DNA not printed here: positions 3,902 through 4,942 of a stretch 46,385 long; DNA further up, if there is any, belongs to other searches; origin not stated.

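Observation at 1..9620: Eight co-directional genes can be read as one linear hydantoin or N-carbamoyl-amino-acid fermentation route ending in substrate-level phosphorylation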

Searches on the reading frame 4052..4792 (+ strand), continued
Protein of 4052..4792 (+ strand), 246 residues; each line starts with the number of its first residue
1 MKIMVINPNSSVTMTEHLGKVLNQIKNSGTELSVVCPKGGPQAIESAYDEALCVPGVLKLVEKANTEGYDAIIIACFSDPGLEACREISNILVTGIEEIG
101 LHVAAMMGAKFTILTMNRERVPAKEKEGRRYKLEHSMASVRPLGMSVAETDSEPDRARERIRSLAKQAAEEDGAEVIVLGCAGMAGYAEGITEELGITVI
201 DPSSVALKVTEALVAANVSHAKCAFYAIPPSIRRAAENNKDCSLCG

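Call 82: search_protein_families(library=pfam, proteins=[L112:4453-5394:+, L098:1697-2167:+, L122:415-1797:+, L084:9193-10722:-, L097:5331-6188:+, L112:2469-3479:+, L082:9076-9504:-, L115:497-1594:+, L129:1173-2180:+, L105:12025-12876:+], max_evalue=0.0001)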
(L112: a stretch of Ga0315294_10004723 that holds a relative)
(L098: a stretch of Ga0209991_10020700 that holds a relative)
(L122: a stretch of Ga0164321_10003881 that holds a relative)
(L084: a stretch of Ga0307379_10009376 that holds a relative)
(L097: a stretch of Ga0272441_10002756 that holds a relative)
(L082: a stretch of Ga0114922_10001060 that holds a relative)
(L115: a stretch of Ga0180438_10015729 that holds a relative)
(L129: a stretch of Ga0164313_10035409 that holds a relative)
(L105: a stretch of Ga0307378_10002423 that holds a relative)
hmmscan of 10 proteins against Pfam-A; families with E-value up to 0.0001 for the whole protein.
L112:4453-5394:+ (313 aa): 1 family
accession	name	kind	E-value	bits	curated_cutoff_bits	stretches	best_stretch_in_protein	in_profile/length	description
PF01063.24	Aminotran_4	-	8.3e-39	134.2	28.5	1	38-273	1-223/223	Amino-transferase class IV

L098:1697-2167:+ (156 aa): 1 family
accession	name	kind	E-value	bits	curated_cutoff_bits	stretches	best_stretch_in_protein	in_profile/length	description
PF12903.12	DUF3830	-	4.9e-33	114.6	26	1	7-152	2-141/143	Protein of unknown function (DUF3830)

L122:415-1797:+ (460 aa): 2 families
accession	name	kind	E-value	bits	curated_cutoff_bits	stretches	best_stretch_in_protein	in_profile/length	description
PF01979.26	Amidohydro_1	-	3.7e-20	72.9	25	1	61-438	2-345/345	Amidohydrolase family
PF07969.17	Amidohydro_3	-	2.6e-10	40.8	29.7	1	365-439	412-472/472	Amidohydrolase family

L084:9193-10722:- (509 aa): 2 families
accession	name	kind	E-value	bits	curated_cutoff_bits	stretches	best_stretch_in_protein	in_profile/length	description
PF01979.26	Amidohydro_1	-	7.9e-33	114.6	25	1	57-438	2-344/345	Amidohydrolase family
PF07969.17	Amidohydro_3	-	7e-13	49.3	29.7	1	101-438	162-470/472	Amidohydrolase family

L097:5331-6188:+ (285 aa): 3 families
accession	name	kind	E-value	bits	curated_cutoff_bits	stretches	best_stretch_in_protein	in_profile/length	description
PF00497.25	SBP_bac_3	-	3e-32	111.6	26.4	1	41-259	2-131/132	Bacterial extracellular solute-binding proteins, family 3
PF10613.14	Lig_chan-Glu_bd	-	3.3e-09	37.3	30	1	79-129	58-109/115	Ligated ion channel L-glutamate- and glycine-binding site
PF09084.16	NMT1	-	2.7e-07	31.1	20.5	1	128-206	74-157/216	NMT1/THI5 like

L112:2469-3479:+ (336 aa): 1 family
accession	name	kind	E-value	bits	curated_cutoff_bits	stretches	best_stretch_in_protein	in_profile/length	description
PF19799.5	DUF6282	-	1.2e-40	139.7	26.8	1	22-232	1-196/196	Family of unknown function (DUF6282)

L082:9076-9504:- (142 aa): 1 family
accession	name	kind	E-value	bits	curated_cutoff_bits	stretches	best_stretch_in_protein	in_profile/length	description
PF01042.26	Ribonuc_L-PSP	-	8.1e-31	107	27.3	1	29-139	8-119/121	Endoribonuclease L-PSP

L115:497-1594:+ (365 aa): 2 families
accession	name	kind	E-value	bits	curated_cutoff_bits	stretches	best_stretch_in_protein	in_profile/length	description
PF00155.27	Aminotran_1_2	-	2.5e-26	93.2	19.7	1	30-356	26-361/361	Aminotransferase class I and II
PF12897.13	Asp_aminotransf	-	3.1e-20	72.8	27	1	10-330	28-377/421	Aspartate amino-transferase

L129:1173-2180:+ (335 aa): 1 family
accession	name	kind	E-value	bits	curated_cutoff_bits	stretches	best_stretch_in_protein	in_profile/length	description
PF02073.20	Peptidase_M29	-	4.8e-07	29.4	27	1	144-243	202-303/406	Thermophilic metalloprotease (M29)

L105:12025-12876:+ (283 aa): 1 family
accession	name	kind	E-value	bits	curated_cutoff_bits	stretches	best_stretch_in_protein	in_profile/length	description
PF02633.19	Creatininase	-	3.2e-63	213.8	31.3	1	24-275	2-238/238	Creatinine amidohydrolase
